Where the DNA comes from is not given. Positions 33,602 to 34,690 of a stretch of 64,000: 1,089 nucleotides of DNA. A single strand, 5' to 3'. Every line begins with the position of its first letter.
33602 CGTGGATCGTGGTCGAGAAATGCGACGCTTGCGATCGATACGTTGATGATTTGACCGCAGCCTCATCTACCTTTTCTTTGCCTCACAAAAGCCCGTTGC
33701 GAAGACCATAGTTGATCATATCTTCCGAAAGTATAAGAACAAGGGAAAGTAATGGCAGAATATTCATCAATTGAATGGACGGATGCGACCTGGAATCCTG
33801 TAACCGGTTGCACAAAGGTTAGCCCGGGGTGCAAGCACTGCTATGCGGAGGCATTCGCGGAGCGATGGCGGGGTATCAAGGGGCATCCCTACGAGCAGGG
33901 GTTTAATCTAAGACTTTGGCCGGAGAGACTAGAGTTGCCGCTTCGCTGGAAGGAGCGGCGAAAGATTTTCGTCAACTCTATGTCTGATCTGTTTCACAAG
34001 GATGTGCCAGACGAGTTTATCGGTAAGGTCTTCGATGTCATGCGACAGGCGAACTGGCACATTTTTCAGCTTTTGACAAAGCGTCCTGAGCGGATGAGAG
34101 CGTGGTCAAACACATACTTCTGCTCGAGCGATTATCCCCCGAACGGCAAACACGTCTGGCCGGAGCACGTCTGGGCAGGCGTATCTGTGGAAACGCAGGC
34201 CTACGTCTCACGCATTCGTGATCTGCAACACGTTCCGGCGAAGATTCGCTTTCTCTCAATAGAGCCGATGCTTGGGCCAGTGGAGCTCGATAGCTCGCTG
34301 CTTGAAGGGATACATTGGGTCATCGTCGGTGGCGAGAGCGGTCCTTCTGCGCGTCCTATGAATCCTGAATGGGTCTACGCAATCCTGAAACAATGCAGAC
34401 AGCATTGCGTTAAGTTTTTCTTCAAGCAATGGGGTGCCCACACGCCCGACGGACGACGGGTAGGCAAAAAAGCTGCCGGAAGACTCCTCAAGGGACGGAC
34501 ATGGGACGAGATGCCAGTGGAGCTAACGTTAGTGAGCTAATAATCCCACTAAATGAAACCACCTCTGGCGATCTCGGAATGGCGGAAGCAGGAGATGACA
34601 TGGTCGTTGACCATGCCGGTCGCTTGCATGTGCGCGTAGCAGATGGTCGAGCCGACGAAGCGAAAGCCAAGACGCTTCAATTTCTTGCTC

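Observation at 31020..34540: Lower-GC islet: lexA, Dam-type MTase, HNH nuclease, zinc-ribbon protein and Gp37/Gp68-like three-Cys protein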

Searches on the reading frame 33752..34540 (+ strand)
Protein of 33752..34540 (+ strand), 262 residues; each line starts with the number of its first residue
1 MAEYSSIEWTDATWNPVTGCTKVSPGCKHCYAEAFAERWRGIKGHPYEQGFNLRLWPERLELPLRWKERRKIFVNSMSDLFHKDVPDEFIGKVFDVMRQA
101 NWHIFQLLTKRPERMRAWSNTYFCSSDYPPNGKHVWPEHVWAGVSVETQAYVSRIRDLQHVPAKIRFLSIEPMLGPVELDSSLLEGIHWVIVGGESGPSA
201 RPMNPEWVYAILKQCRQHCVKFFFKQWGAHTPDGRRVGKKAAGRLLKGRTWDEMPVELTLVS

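Call 3: search_protein_families(library=pfam, proteins=[window:33752-34540:+], max_evalue=0.01)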
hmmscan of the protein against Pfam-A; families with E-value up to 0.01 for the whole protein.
window:33752-34540:+ (262 aa): 1 family
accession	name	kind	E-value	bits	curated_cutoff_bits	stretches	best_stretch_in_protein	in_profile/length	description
PF07505.17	DUF5131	-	2.4e-103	345.3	28.9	1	5-255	2-243/243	Protein of unknown function (DUF5131)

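Call 4: search_protein_families(library=padloc, proteins=[window:33752-34540:+], max_evalue=0.01)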
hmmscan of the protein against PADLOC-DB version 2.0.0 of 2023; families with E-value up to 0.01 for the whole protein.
window:33752-34540:+ (262 aa): 2 families
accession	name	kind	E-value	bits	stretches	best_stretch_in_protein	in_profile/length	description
PDLC04639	PDC-M41B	-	1.6e-102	340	1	1-257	1-235/241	-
PDLC04569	PDC-M30B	-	4.7e-99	328.8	1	4-256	3-234/241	-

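Call 5: search_protein_families(library=ncbifam, proteins=[window:33752-34540:+], max_evalue=0.01)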
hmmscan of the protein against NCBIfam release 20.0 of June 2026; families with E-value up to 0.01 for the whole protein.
window:33752-34540:+ (262 aa): 1 family
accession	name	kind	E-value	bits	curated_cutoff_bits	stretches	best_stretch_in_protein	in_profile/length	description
TIGR04471.1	rSAM_mob_pairA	equivalog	1.2e-17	64.1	355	1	15-226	11-196/220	radical SAM mobile pair protein A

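Call 9: find_encoding_contigs(protein=window:33752-34540:+, flank=10000, max_places=10)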
Protein window:33752-34540:+ (262 aa): 2 contigs read that carry it; 2 places shown.
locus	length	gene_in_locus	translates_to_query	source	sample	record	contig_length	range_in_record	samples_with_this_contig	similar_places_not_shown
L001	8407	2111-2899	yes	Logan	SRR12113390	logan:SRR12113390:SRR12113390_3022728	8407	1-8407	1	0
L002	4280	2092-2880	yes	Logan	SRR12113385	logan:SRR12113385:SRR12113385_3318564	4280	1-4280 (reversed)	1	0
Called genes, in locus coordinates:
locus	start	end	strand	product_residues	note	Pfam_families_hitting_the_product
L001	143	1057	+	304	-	PF02086:MethyltransfD12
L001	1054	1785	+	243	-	-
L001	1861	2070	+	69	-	-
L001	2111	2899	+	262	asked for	PF07505:DUF5131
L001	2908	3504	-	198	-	PF03352:Adenine_glyco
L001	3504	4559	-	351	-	PF00586:AIRS, PF02769:AIRS_C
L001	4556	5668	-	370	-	PF01924:HypD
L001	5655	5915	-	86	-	PF01455:HupF_HypC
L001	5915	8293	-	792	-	PF00708:Acylphosphatase, PF07503:zf-HYPF, PF01300:Sua5_yciO_yrdC, PF17788:HypF_C, PF22521:HypF_C_2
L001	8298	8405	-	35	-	?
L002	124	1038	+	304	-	PF02086:MethyltransfD12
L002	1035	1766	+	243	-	-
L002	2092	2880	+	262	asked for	PF07505:DUF5131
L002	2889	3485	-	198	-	PF03352:Adenine_glyco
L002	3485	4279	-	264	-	?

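Call 17: search_solved_structures(query=window:33752-34540:+, max_evalue=1, show_alignments=2)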
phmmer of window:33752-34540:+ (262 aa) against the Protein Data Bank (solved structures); distinct sequences matched with E-value up to 1: 1.
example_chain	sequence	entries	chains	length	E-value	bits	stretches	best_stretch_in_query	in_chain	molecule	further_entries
7cka_A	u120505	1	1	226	0.065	15.9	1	177-250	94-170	Heme oxygenase 1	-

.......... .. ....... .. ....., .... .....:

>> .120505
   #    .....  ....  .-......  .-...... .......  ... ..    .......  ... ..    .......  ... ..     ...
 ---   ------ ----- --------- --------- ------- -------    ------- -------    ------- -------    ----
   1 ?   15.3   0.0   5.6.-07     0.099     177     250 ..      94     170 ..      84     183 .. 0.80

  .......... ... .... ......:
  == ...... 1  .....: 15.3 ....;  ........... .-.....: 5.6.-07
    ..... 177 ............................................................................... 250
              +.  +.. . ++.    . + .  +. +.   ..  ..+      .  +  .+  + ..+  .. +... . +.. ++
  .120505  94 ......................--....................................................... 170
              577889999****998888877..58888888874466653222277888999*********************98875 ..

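Call 46: find_homologous_proteins(query=window:33752-34540:+, max_evalue=1e-10)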
Query window:33752-34540:+ (262 aa): 8000 proteins with E <= 1e-10 among 8000 candidates; the best 120 are listed.
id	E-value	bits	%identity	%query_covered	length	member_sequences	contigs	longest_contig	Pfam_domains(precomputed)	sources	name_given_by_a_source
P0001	9.5e-171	585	92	100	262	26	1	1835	PF07505.18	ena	-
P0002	1.3e-155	535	84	100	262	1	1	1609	PF07505.18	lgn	-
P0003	1.6e-152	525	83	100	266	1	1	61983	PF07505.18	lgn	-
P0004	2.8e-152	524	84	100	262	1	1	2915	PF07505.18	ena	-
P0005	1.9e-148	512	82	97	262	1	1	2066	PF07505.18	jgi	jgi:protein gp37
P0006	2.0e-148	512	82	99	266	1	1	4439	PF07505.18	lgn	-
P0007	1.1e-147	509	79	100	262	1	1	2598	PF07505.18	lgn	-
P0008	2.3e-147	508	81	97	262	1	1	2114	PF07505.18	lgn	-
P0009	3.1e-145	501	80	99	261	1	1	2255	PF07505.18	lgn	-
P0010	4.0e-145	501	81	97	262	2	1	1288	PF07505.18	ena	-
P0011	1.9e-143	495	79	99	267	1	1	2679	PF07505.18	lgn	-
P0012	3.9e-141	488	78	100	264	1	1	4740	PF07505.18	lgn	-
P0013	6.8e-141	487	78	97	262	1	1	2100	PF07505.18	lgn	-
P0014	1.5e-140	486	78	98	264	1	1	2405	PF07505.18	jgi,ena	-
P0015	1.1e-134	466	74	99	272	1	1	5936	PF07505.18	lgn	-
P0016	3.4e-132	458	76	98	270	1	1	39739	PF07505.18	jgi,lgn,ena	-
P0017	3.6e-130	452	78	98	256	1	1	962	PF07505.18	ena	-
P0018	5.2e-129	448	72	97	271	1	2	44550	PF07505.18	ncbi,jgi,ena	-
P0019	2.4e-128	446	73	98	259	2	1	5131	PF07505.18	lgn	-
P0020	2.7e-127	442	69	99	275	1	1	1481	PF07505.18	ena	-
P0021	9.1e-127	440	72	98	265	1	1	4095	PF07505.18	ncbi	-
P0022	1.6e-125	436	69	99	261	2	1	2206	PF07505.18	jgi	-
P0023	4.4e-125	435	69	99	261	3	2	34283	PF07505.18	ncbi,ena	-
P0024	4.5e-125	435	71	98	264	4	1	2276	PF07505.18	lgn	-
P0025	5.1e-125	435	69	99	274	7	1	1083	PF07505.18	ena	-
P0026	5.7e-125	435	69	98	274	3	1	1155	PF07505.18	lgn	-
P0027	5.9e-125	435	69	98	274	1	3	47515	PF07505.18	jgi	jgi:protein gp37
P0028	8.1e-125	434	70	98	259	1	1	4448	PF07505.18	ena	-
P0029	2.3e-124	433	71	98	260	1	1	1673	PF07505.18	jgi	jgi:protein gp37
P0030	9.3e-124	431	70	98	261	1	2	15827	PF07505.18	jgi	-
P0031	9.8e-124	431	69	98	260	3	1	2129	PF07505.18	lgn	-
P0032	1.1e-123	430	67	99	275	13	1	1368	PF07505.18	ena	-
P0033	1.4e-123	430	69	98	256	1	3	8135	PF07505.18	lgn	-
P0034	3.9e-123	429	69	99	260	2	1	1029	PF07505.18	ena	-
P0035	6.7e-123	428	69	100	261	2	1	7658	PF07505.18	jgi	-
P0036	7.8e-123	428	69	98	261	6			PF07505.18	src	-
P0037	1.7e-122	426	67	99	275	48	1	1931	PF07505.18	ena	-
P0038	2.0e-122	426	69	99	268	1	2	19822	PF07505.18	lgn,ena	-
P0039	2.2e-122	426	68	98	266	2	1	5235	PF07505.18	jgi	jgi:protein gp37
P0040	3.2e-122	426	68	99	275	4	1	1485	PF07505.18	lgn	-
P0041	3.3e-122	426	68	99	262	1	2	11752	PF07505.18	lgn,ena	-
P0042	3.4e-122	425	67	98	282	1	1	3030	PF07505.18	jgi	jgi:protein gp37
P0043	6.3e-122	425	69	98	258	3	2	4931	PF07505.18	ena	-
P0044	8.5e-122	424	69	98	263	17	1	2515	PF07505.18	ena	-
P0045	1.7e-121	423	68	98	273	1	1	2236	PF07505.18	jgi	jgi:protein gp37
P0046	2.2e-121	423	69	98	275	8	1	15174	PF07505.18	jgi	jgi:protein gp37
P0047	3.0e-121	422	67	98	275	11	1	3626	PF07505.18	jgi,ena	-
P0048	3.1e-121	422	66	98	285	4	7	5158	PF07505.18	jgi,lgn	jgi:protein gp37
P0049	4.8e-121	422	67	99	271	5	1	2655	PF07505.18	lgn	-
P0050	6.2e-121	421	67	98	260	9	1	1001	PF07505.18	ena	-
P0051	7.1e-121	421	68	98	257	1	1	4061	PF07505.18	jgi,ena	-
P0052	8.2e-121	421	67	98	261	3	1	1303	PF07505.18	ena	-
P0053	8.2e-121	421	67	98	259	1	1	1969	PF07505.18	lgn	-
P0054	9.3e-121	421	67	99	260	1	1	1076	PF07505.18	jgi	jgi:protein gp37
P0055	9.9e-121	421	67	97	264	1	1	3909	PF07505.18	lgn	-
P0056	1.1e-120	420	68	98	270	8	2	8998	PF07505.18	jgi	jgi:protein gp37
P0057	1.1e-120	420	71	99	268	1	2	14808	PF07505.18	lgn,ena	-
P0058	1.2e-120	420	67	98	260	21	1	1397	PF07505.18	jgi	jgi:protein gp37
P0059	1.3e-120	420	69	98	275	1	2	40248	PF07505.18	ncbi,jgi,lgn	-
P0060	1.8e-120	420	69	97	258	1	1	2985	PF07505.18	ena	-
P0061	3.1e-120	419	67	98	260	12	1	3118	PF07505.18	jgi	-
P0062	4.0e-120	419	68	98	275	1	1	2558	PF07505.18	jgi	-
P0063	4.2e-120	419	67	98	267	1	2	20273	PF07505.18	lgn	-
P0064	4.9e-120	418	67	97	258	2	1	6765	PF07505.18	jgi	-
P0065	5.0e-120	418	67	98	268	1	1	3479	PF07505.18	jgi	jgi:protein gp37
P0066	6.3e-120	418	67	99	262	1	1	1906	PF07505.18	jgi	jgi:protein gp37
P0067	6.9e-120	418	90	73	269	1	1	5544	PF07505.18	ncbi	-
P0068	8.1e-120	418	67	99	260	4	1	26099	PF07505.18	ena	-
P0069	9.4e-120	417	66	99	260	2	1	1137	PF07505.18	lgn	-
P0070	1.5e-119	417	66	98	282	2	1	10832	PF07505.18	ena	-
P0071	1.7e-119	417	67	99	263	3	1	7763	PF07505.18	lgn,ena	-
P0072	3.2e-119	416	66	98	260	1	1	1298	PF07505.18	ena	-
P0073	3.6e-119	416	65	99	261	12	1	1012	PF07505.18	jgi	jgi:protein gp37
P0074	3.6e-119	416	69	100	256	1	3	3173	PF07505.18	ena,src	-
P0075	3.7e-119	416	65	98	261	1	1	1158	PF07505.18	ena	-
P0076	5.5e-119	415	67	99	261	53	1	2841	PF07505.18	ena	-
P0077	5.9e-119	415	68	98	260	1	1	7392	PF07505.18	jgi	jgi:protein gp37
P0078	9.1e-119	414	67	98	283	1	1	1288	PF07505.18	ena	-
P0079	9.3e-119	414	68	98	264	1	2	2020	PF07505.18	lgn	-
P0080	1.2e-118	414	66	98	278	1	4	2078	PF07505.18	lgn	-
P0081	1.7e-118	413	68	99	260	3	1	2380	PF07505.18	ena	-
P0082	2.5e-118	413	66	98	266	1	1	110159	PF07505.18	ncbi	ncbi:MAG: DUF5131 family protein [Bacteroidota bacterium]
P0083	2.9e-118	413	67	98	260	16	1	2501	PF07505.18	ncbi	-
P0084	3.8e-118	412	65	98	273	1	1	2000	PF07505.18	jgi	jgi:protein gp37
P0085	3.8e-118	412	67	99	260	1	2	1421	PF07505.18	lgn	-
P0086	4.2e-118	412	69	98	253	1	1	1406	PF07505.18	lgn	-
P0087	5.7e-118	412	68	99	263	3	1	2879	PF07505.18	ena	-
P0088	7.2e-118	411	67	100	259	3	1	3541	PF07505.18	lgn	-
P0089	9.8e-118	411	67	97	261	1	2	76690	PF07505.18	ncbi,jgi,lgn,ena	-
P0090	1.1e-117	411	67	97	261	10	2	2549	PF07505.18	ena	-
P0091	1.4e-117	410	69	97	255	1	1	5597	PF07505.18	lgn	-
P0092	1.4e-117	410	67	97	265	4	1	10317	PF07505.18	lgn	-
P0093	1.4e-117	410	65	100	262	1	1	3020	PF07505.18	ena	-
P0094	1.5e-117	410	69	97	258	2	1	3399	PF07505.18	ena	-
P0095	1.5e-117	410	66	98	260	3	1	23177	PF07505.18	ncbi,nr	ncbi:MAG: phage Gp37/Gp68 family protein [Thermodesulfobacteriota bacterium]|nr:phage Gp37/Gp68 fami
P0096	1.6e-117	410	64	98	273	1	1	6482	PF07505.18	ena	-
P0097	1.6e-117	410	67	98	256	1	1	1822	PF07505.18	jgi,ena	-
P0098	1.6e-117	410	67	97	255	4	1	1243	PF07505.18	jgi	-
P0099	1.8e-117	410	68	98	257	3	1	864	PF07505.18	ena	-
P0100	2.5e-117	409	69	97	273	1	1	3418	PF07505.18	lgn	-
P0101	3.4e-117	409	67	99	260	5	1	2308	PF07505.18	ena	-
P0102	3.4e-117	409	66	98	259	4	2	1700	PF07505.18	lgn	-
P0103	5.6e-117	408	65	98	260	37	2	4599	PF07505.18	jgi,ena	-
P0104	6.4e-117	408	68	98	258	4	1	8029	PF07505.18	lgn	-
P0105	6.6e-117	408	64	99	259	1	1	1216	PF07505.18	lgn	-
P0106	6.8e-117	408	67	97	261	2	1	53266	PF07505.18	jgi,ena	-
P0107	7.3e-117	408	68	97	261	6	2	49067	PF07505.18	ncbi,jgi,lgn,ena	jgi:protein gp37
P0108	9.6e-117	408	66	98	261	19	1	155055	PF07505.18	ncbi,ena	-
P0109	1.1e-116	407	67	97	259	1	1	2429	PF07505.18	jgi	jgi:protein gp37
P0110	1.3e-116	407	65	98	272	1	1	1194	PF07505.18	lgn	-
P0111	1.3e-116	407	67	98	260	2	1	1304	PF07505.18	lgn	-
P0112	1.3e-116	407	65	100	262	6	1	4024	PF07505.18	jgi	-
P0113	1.5e-116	407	65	98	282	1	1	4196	PF07505.18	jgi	jgi:protein gp37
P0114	1.7e-116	407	67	99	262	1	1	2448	PF07505.18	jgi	jgi:protein gp37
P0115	2.1e-116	406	65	99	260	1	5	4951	PF07505.18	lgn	-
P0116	2.2e-116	406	66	99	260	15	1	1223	PF07505.18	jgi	jgi:protein gp37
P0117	2.7e-116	406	66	98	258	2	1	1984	PF07505.18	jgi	-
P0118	3.2e-116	406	67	97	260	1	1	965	PF07505.18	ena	-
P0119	3.7e-116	406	66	98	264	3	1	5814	PF07505.18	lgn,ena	-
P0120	3.9e-116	406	67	98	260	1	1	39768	PF07505.18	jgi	jgi:protein gp37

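Call 47: find_encoding_contigs(protein=P0003, flank=8000, max_places=2)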
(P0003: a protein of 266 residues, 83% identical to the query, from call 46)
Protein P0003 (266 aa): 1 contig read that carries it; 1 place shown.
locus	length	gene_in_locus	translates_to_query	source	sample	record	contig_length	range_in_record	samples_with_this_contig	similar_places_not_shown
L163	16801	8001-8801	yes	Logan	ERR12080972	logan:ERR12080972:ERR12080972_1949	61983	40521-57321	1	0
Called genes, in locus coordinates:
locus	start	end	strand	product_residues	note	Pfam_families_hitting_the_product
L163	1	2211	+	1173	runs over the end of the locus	PF02384:N6_Mtase (weak), PF07669:Eco57I (weak), PF22837:M_Eco57I_C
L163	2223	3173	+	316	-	PF02229:PC4 (faint)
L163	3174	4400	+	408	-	PF12705:PDDEXK_1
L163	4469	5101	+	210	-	-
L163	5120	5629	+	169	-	-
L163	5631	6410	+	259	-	-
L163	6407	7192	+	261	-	-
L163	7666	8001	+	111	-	-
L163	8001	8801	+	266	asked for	PF07505:DUF5131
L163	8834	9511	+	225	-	PF02586:SRAP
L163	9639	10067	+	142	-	PF00376:MerR, PF13411:MerR_1, PF09278:MerR-DNA-bind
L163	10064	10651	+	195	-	PF02411:MerT, PF00403:HMA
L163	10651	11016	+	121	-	PF00403:HMA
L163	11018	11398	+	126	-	PF03203:MerC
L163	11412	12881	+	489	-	PF01134:GIDA (weak), PF03486:HI0933_like (faint), PF07992:Pyr_redox_2, PF12831:FAD_oxidored (faint), PF13738:Pyr_redox_3, PF00070:Pyr_redox, PF02852:Pyr_redox_dim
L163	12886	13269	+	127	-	-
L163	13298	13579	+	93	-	-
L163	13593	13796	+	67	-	PF11154:DUF2934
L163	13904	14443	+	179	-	PF18423:zf_CopZ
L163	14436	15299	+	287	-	PF01734:Patatin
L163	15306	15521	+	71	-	PF10771:DUF2582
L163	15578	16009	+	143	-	PF00376:MerR, PF13411:MerR_1, PF09278:MerR-DNA-bind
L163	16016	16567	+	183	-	-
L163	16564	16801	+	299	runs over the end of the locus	-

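Call 48: find_encoding_contigs(protein=P0016, flank=8000, max_places=2)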
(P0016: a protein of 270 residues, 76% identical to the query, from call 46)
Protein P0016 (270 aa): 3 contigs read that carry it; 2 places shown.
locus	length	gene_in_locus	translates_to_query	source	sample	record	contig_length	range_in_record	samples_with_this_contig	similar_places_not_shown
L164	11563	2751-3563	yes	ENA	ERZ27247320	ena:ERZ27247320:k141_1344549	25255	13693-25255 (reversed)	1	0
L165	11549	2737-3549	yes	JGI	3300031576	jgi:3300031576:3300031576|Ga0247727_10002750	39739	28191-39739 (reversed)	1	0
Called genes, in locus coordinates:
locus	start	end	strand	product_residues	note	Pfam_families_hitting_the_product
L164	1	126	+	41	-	?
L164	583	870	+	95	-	-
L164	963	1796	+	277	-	-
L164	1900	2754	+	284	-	-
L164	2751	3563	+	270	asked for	PF07505:DUF5131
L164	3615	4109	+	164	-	PF08308:PEGA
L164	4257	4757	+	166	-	-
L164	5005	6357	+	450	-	-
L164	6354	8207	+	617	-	PF01435:Peptidase_M48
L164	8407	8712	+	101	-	-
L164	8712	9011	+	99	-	-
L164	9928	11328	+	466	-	PF00155:Aminotran_1_2, PF01212:Beta_elim_lyase (weak)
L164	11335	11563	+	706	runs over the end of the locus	PF16927:HisKA_7TM, PF01590:GAF (weak), PF13492:GAF_3 (weak), PF00512:HisKA, PF02518:HATPase_c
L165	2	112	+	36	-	?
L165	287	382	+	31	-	-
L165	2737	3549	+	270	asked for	PF07505:DUF5131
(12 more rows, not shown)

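Call 49: find_encoding_contigs(protein=P0018, flank=8000, max_places=2)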
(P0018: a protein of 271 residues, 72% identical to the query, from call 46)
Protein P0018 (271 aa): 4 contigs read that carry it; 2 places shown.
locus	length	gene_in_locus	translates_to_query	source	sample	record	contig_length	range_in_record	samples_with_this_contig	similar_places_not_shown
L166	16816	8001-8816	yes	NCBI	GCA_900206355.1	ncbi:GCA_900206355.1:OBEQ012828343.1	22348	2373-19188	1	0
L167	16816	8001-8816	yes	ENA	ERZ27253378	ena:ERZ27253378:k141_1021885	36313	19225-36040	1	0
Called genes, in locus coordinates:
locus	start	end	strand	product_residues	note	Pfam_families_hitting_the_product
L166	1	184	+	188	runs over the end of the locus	-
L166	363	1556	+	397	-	PF13784:Fic_N, PF02661:Fic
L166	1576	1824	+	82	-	PF12441:CopG_antitoxin (weak)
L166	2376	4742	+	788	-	PF04851:ResIII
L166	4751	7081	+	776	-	PF01555:N6_N4_Mtase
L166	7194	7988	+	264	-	-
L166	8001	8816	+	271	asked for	PF07505:DUF5131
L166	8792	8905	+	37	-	-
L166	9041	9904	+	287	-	PF02498:Bro-N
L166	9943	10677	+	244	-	PF12811:BaxI_1, PF01027:Bax1-I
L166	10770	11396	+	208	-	PF00230:MIP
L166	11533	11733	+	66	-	PF23477:zf_Tbcl_2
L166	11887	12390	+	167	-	PF01047:MarR (weak), PF12802:MarR_2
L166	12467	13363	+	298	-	PF01553:Acyltransferase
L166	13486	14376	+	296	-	-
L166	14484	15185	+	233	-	PF00106:adh_short, PF01370:Epimerase, PF08659:KR, PF13561:adh_short_C2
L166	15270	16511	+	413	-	PF04357:TamB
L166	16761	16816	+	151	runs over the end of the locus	-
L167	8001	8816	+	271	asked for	PF07505:DUF5131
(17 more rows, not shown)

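Call 56: predict_structure(alignment_id=A3)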
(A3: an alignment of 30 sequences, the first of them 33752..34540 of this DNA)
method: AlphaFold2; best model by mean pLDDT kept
length: 262 residues; sequences in the alignment: 30
mean_pLDDT: 72.1   pTM: 0.73
mean pLDDT of the five models: 72.1, 71.7, 70.1, 68.1, 67.6
residues with pLDDT >= 90: 70; 70-90: 85; 50-70: 59; < 50: 48
segments of 3 or more residues with pLDDT < 50: 1-9, 20-27, 45-50, 227-229, 248-262
pLDDT, mean of each block of 10 residues (from residue 1): 34 64 46 52 48 66 85 75 86 94 90 94 82 88 90 95 92 82 92 64 76 86 62 51 51 40 31
secondary structure, 60 per line:
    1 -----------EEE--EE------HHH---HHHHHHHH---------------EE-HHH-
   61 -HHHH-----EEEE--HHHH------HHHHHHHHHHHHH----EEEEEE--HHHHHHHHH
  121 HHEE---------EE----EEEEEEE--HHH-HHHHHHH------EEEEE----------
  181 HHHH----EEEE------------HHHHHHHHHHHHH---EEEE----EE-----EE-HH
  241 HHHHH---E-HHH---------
elements in order: E12-14 H31-38 H62-65 E71-74 H77-80 H87-99 E104-109 H112-122 E140-146 H153-159 E166-170 H181-184 E189-192 H205-217 E221-224 H239-245
